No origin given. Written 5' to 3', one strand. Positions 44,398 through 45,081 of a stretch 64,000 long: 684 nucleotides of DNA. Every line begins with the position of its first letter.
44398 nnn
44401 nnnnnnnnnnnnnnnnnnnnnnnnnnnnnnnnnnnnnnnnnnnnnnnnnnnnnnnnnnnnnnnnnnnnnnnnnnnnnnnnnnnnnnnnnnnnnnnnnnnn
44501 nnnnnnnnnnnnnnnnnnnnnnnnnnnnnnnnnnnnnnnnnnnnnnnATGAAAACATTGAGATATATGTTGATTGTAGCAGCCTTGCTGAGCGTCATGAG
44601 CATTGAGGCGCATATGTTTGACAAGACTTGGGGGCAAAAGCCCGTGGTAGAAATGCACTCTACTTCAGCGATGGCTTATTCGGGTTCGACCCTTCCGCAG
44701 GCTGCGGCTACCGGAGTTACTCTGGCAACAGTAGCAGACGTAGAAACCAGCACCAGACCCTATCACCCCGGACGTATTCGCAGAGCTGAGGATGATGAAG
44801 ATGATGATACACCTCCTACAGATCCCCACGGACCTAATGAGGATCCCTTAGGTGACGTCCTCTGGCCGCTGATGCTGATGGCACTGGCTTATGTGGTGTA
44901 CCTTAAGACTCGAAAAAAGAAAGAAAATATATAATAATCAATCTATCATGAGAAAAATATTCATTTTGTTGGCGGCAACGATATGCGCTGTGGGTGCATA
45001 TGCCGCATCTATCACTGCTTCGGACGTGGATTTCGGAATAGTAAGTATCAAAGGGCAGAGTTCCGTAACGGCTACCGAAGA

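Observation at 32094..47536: Four-gene surface-protein locus with shared N- and C-terminal signals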

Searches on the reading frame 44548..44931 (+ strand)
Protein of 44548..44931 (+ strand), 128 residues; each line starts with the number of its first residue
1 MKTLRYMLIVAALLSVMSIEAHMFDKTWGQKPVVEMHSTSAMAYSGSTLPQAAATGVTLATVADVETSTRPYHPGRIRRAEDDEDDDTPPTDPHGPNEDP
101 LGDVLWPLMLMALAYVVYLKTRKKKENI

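Call 4: search_protein_families(library=pfam, proteins=[window:44548-44931:+], max_evalue=0.01)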
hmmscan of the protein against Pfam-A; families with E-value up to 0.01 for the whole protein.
window:44548-44931:+ (128 aa): 0 families

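Call 5: search_protein_families(library=ncbifam, proteins=[window:44548-44931:+], max_evalue=0.01)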
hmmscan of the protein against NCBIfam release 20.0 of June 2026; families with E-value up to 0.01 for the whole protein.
window:44548-44931:+ (128 aa): 0 families

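Call 12: find_homologous_proteins(query=window:44548-44931:+, max_evalue=0.001)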
Query window:44548-44931:+ (128 aa): 182 proteins with E <= 0.001 among 206 candidates; the best 120 are listed.
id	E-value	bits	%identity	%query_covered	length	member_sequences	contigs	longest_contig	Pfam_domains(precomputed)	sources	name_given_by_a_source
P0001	2.0e-79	281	100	100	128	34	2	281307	-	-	-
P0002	7.2e-72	257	92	98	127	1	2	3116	-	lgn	-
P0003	7.9e-71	254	92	100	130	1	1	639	-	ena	-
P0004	3.3e-69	248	90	98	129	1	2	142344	-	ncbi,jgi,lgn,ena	-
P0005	6.5e-68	244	86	100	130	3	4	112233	-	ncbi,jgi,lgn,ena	-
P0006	9.3e-68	244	86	99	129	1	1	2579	-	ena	-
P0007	2.0e-67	243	87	98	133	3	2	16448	-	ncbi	-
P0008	3.0e-67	242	87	100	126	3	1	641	-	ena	-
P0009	9.7e-67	240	87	98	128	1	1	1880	-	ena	-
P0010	1.4e-66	240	86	98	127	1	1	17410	-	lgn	-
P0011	2.2e-66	239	91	94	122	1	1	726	-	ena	-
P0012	4.0e-66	239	84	100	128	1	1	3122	-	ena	-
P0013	1.0e-65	237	85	99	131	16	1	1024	-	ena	-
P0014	1.6e-65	237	84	100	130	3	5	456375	-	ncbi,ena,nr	ncbi:MAG: hypothetical protein IJQ18_03270 [Paludibacteraceae bacterium]|nr:hypothetical protein [Pa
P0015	2.9e-65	236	89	95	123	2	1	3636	-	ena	-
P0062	5.7e-39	151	61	100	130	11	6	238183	-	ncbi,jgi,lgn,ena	-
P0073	2.5e-30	123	55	98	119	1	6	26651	-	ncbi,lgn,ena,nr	ncbi:MAG: hypothetical protein J6T80_00110 [Paludibacteraceae bacterium]|nr:hypothetical protein [Pa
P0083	7.4e-25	105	46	100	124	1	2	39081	-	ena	-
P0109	1.8e-21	94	46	98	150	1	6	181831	-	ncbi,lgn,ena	-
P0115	1.3e-20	92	48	98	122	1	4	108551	-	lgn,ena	-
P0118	2.2e-20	91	40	98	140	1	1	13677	-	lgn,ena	-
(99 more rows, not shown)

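Call 15: find_encoding_contigs(protein=P0001, flank=10000, max_places=4)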
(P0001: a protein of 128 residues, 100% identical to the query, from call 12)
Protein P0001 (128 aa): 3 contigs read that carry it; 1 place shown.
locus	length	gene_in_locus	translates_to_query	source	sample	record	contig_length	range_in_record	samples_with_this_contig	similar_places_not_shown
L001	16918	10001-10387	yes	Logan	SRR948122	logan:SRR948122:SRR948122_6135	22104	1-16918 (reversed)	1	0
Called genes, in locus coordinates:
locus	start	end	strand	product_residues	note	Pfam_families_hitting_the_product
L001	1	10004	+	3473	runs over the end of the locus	PF18998:Flg_new_2, PF02368:Big_2 (weak), PF09479:Flg_new, PF18998:Flg_new_2 (weak), PF09479:Flg_new (weak)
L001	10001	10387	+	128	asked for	-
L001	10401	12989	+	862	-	PF26918:Ig_Eae (faint), PF02368:Big_2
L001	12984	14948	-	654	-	-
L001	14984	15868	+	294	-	-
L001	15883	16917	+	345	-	?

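Call 16: find_encoding_contigs(protein=P0062, flank=10000, max_places=3)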
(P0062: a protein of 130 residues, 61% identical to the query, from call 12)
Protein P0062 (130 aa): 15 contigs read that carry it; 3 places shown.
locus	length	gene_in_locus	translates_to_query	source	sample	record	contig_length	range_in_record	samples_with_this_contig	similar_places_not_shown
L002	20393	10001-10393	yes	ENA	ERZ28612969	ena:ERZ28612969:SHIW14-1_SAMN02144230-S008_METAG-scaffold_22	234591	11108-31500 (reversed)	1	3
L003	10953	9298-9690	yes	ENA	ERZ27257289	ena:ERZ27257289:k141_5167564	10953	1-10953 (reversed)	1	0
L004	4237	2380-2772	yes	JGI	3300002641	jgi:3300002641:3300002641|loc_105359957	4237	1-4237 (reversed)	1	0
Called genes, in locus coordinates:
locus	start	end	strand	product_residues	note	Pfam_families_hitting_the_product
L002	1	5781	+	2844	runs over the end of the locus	PF09479:Flg_new (weak), PF18998:Flg_new_2, PF00041:fn3 (weak)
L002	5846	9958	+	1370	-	PF00041:fn3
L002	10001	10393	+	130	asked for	-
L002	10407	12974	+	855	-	PF26918:Ig_Eae (faint), PF22359:Big-like (faint), PF02368:Big_2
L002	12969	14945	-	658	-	-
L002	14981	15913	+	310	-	-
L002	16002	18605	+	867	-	PF00686:CBM_20, PF02446:Glyco_hydro_77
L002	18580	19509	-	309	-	PF02401:LYTB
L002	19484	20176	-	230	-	PF02224:Cytidylate_kin, PF13189:Cytidylate_kin2 (weak), PF13238:AAA_18 (faint)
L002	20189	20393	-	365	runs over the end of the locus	-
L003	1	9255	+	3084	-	?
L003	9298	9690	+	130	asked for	-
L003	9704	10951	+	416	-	?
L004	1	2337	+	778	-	?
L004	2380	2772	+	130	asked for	-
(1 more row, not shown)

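Call 17: find_encoding_contigs(protein=P0109, flank=10000, max_places=3)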
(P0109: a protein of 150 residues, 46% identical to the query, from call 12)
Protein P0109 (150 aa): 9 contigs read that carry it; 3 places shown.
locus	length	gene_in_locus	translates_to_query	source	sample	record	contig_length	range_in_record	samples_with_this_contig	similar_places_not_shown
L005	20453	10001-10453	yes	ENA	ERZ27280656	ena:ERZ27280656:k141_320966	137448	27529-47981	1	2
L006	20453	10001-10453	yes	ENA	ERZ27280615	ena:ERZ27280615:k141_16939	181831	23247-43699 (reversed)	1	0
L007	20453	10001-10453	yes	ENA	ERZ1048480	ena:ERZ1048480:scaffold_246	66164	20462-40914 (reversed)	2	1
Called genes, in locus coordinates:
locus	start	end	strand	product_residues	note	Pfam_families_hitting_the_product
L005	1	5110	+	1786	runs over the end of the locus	PF09479:Flg_new (faint)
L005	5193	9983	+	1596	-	PF09479:Flg_new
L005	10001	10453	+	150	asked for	-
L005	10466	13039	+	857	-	PF22359:Big-like (faint), PF02368:Big_2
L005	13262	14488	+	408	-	PF13173:AAA_14, PF13635:DUF4143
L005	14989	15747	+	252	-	PF01980:TrmO_N, PF18389:TrmO_C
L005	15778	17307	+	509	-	PF00128:Alpha-amylase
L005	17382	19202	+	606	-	PF00128:Alpha-amylase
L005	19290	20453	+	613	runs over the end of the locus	PF00128:Alpha-amylase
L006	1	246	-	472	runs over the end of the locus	-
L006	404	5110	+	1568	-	PF09479:Flg_new (faint)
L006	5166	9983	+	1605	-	PF09479:Flg_new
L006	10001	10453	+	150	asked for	-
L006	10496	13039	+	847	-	PF22359:Big-like (faint), PF02368:Big_2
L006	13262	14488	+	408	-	PF13173:AAA_14, PF13635:DUF4143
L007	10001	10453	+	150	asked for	-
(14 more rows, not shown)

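Call 18: find_encoding_contigs(protein=P0118, flank=10000, max_places=2)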
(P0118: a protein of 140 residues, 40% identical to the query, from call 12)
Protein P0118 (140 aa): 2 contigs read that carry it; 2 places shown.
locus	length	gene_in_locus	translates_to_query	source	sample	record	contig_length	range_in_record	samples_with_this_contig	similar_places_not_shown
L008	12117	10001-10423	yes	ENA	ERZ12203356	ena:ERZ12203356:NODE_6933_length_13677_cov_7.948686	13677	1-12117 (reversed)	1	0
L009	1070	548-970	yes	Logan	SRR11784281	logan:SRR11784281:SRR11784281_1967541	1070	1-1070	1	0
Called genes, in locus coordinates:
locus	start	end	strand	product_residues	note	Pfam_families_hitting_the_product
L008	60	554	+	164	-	-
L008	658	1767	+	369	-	-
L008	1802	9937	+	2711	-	PF09479:Flg_new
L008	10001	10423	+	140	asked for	-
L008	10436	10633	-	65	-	-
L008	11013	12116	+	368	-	?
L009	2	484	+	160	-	?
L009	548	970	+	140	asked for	-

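Call 19: find_encoding_contigs(protein=P0083, flank=10000, max_places=2)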
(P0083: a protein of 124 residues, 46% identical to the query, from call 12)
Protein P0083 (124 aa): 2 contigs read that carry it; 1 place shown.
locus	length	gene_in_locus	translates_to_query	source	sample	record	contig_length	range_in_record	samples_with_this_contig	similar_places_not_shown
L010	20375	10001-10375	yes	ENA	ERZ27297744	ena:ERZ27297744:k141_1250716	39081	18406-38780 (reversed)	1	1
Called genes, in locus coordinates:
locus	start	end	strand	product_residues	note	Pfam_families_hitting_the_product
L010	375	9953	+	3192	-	-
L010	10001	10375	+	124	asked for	-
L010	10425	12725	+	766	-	-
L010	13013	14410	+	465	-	PF01336:tRNA_anti-codon, PF00152:tRNA-synt_2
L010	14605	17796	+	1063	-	PF13620:CarboxypepD_reg, PF13715:CarbopepD_reg_2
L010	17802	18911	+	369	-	PF18942:DUF5689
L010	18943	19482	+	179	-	PF02674:Colicin_V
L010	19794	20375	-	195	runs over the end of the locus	PF01648:ACPS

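Call 20: find_encoding_contigs(protein=P0115, flank=10000, max_places=2)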
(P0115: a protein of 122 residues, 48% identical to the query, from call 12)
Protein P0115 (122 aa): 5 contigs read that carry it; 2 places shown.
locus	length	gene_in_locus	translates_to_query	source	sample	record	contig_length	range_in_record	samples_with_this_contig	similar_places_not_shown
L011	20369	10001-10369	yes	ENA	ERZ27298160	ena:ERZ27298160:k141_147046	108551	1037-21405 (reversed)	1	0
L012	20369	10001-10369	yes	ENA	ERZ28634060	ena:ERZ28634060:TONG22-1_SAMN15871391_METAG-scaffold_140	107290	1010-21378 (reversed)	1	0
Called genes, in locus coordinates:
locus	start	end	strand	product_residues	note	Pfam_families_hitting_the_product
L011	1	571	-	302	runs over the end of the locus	-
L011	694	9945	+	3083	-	PF09479:Flg_new, PF07523:Big_3 (faint), PF09479:Flg_new (weak), PF18998:Flg_new_2 (weak)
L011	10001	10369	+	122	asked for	-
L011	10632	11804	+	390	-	PF13173:AAA_14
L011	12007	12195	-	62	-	-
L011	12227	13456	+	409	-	PF13191:AAA_16 (weak), PF14516:AAA_35 (weak), PF01637:ATPase_2, PF13173:AAA_14 (faint)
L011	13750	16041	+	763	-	PF01138:RNase_PH, PF03725:RNase_PH_C, PF03726:PNPase (faint), PF01138:RNase_PH, PF00013:KH_1, PF00575:S1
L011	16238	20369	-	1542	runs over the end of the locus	PF05170:AsmA (weak), PF05359:DUF748, PF04357:TamB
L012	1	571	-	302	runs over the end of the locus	-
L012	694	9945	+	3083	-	PF09479:Flg_new, PF07523:Big_3 (faint), PF09479:Flg_new (weak), PF18998:Flg_new_2 (weak)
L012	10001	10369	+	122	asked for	-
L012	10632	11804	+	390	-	PF13173:AAA_14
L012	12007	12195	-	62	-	-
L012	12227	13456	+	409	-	PF13191:AAA_16 (weak), PF14516:AAA_35 (weak), PF01637:ATPase_2, PF13173:AAA_14 (faint)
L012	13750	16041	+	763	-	PF01138:RNase_PH, PF03725:RNase_PH_C, PF03726:PNPase (faint), PF01138:RNase_PH, PF00013:KH_1, PF00575:S1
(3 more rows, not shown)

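Call 46: find_related_loci(query=A1, collection=genome_contigs, flank=10000)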
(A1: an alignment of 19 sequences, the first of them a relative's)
Query A1 (128 aa) in genome_contigs; peptide patterns used: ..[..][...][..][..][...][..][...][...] (x = any residue, [..] = any of these).
322 stretches matched a pattern; 45 encode a relative of the query (tblastn E <= 1e-3); 45 distinct loci.
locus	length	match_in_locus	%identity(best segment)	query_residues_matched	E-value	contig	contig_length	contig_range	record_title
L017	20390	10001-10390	61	1-128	3e-45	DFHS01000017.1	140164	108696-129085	MAG TPA_asm: Bacteroidales bacterium UBA3717 UBA3717_contig_353, whole genome shotgun sequence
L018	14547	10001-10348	55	1-126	8e-37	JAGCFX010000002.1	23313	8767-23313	MAG: Paludibacteraceae bacterium isolate RGIG9755 Yak_Omasum-4__c41274, whole genome shotgun sequence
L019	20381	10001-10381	52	1-125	2e-36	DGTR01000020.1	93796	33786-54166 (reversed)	MAG TPA_asm: Bacteroidales bacterium UBA4331 UBA4331_contig_11, whole genome shotgun sequence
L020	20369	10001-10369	48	1-126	5e-32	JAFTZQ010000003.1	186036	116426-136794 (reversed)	MAG: Paludibacteraceae bacterium isolate RGIG4295 Roe_deer_Duodenum-1__c44, whole genome shotgun sequence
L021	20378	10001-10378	51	1-124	2e-31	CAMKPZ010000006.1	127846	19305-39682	MAG: uncultured Bacteroidales bacterium isolate SRR12081301_bin.65_metaWRAP_v1.3_MAG genome assembly, contig: ERZ1228976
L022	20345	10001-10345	50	1-117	6e-31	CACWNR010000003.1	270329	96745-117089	MAG: uncultured Bacteroidales bacterium isolate RUG10750 genome assembly, contig: RUG10750_asm_3, whole genome shotgun s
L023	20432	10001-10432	45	1-128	9e-30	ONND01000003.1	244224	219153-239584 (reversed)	uncultured Bacteroidales bacterium isolate RUG456 genome assembly, contig: scaffold_40, whole genome shotgun sequence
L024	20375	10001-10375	46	1-126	3e-28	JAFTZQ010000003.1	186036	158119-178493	MAG: Paludibacteraceae bacterium isolate RGIG4295 Roe_deer_Duodenum-1__c44, whole genome shotgun sequence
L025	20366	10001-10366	45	1-126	5e-26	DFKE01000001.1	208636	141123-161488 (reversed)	MAG TPA_asm: Bacteroidales bacterium UBA3653 UBA3653_contig_735, whole genome shotgun sequence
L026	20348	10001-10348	47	1-124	6e-26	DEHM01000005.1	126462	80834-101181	MAG TPA_asm: Bacteroidales bacterium UBA2800 UBA2800_contig_3656, whole genome shotgun sequence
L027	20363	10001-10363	45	1-124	1e-24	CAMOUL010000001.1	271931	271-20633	MAG: uncultured Bacteroidales bacterium isolate SRR873603_bin.57_metaWRAP_v1.3_MAG genome assembly, contig: NODE_25_leng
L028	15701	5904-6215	44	1-123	1e-23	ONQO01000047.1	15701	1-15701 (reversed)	uncultured Bacteroidales bacterium isolate RUG552 genome assembly, contig: scaffold_1313, whole genome shotgun sequence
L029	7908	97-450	42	1-124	3e-22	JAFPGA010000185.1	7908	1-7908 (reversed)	MAG: Paludibacteraceae bacterium isolate RGIG1110 Dairy_cattle_Reticulum-6__c1021059, whole genome shotgun sequence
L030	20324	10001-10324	42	1-115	3e-22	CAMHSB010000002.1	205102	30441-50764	MAG: uncultured Bacteroidales bacterium isolate SRR11784295_bin.42_metaWRAP_v1.3_MAG genome assembly, contig: ERZ1220261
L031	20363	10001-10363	42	1-124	6e-22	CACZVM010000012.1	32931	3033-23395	MAG: uncultured Bacteroidales bacterium isolate RUG12984 genome assembly, contig: RUG12984_asm_12, whole genome shotgun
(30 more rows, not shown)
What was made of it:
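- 45 loci were found in GTDB species representatives, all rumen/gut Paludibacteraceae or Bacteroidales MAGs (call 46). Several genomes carry more than one copy (call 46).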

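Call 57: search_protein_representatives(alignment_id=A1)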
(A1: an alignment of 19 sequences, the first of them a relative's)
Query: 19 sequences, 129 profile positions. Proteins with E-value up to 0.001 (for the whole library): 663; up to 1e-10: 218; up to 1e-30: 20. The best 150 are listed.
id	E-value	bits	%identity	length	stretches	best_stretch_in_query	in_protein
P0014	2.4e-56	205.5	-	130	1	1-127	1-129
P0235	2.4e-42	160.2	-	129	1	1-126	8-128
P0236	1.2e-40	154.8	-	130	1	1-127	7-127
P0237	3.1e-39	150.2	-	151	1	1-127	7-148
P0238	2.8e-37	143.9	-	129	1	1-126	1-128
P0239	8.0e-35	135.9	-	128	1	1-122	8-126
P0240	1.2e-34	135.4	-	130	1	1-126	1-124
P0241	1.9e-34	134.7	-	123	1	2-118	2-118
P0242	2.6e-34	134.2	-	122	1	1-125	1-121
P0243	6.2e-34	133.0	-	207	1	1-126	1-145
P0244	2.1e-33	131.3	-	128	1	1-124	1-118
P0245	3.6e-33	130.6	-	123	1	1-126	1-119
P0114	7.4e-33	129.6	-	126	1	1-123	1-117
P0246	7.5e-33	129.5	-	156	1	2-127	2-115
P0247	3.6e-32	127.4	-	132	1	1-126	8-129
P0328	1.4e-19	86.6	-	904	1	1-122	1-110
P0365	5.8e-16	74.9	-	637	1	1-123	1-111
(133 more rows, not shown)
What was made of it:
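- On Sortase / exosortase-type C-terminal sorting signals: However, hits to the tail-bearing profile are almost all 110-170-aa g3-type proteins (calls 12, 57).
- The g3 family is large and unannotated: 182 close homologues (call 12) and 663 clusters at 50% identity by profile search (call 57).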

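Call 67: search_solved_structures(query=A1, max_evalue=10)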
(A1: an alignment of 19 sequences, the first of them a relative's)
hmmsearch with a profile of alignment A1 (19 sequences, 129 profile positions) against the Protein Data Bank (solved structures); distinct sequences matched with E-value up to 10: 6.
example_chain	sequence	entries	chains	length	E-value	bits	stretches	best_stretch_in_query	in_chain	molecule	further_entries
5ie9_A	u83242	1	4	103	0.23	14.8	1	85-121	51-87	Nucleotide pyrophosphohydrolase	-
2gta_A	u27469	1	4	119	0.25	14.6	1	84-121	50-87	Hypothetical protein ypjD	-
29tk_W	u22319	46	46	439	0.34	14.2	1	37-96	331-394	General transcription factor IIE subunit 1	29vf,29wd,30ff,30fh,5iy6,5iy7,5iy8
7nvx_W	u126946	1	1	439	0.63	13.3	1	37-96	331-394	General transcription factor IIE subunit 1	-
2jtx_A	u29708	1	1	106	1.6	12.1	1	42-97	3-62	Transcription initiation factor IIE subunit alpha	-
9cg9_K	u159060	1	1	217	2.4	11.5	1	49-93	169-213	High mobility group protein B1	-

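Call 96: search_protein_families(library=padloc, proteins=[window:44548-44931:+], max_evalue=0.001)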
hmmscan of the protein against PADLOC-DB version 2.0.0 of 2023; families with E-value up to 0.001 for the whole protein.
window:44548-44931:+ (128 aa): 0 families

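Call 98: list_cluster_members(proteins=[P0014, P0073, P0136, P0153, P0216, P0224, P0203, P0143, P0230, P0175])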
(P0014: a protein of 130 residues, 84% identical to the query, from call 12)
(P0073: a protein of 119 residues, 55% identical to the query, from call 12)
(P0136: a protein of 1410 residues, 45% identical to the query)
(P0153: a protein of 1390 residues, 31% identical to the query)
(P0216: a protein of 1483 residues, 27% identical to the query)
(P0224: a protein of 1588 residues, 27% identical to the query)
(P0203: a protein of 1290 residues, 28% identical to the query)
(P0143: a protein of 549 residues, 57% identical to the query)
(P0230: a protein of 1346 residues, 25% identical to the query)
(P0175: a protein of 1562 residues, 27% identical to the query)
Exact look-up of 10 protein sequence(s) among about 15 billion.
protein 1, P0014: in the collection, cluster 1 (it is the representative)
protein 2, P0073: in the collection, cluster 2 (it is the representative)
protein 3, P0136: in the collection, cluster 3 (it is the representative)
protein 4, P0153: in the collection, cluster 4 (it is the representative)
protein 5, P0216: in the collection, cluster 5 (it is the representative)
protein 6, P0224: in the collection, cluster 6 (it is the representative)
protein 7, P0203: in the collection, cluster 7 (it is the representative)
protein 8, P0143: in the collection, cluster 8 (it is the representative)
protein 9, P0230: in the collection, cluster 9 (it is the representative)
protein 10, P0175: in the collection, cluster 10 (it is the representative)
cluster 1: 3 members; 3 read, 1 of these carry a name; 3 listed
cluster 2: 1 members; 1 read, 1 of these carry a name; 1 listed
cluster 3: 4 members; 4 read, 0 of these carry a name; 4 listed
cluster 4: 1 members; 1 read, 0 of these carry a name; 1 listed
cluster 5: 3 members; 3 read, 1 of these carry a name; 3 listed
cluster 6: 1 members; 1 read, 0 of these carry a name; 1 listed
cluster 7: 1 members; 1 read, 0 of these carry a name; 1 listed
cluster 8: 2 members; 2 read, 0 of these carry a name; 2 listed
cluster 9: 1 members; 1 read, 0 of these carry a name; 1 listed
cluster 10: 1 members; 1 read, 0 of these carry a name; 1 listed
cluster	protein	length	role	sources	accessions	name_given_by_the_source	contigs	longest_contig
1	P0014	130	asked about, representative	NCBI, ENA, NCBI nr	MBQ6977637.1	MAG: hypothetical protein IJQ18_03270 [Paludibacteraceae bacterium] | hypothetical protein [Paludibacteraceae bacterium]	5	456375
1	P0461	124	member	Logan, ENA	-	-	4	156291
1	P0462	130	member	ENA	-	-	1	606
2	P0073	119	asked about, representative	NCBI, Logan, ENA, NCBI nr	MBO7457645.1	MAG: hypothetical protein J6T80_00110 [Paludibacteraceae bacterium] | hypothetical protein [Paludibacteraceae bacterium]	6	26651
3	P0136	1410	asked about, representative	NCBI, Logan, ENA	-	-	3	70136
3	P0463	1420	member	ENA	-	-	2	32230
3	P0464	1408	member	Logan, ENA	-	-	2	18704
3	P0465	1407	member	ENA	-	-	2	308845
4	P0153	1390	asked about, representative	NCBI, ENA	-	-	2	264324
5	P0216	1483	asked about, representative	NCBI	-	-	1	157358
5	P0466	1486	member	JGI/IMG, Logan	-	hypothetical protein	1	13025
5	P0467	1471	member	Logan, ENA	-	-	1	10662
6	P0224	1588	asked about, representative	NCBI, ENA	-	-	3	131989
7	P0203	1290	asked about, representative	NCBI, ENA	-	-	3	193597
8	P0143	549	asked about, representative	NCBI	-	-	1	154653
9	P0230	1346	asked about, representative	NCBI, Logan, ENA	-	-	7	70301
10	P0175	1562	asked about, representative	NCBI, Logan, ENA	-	-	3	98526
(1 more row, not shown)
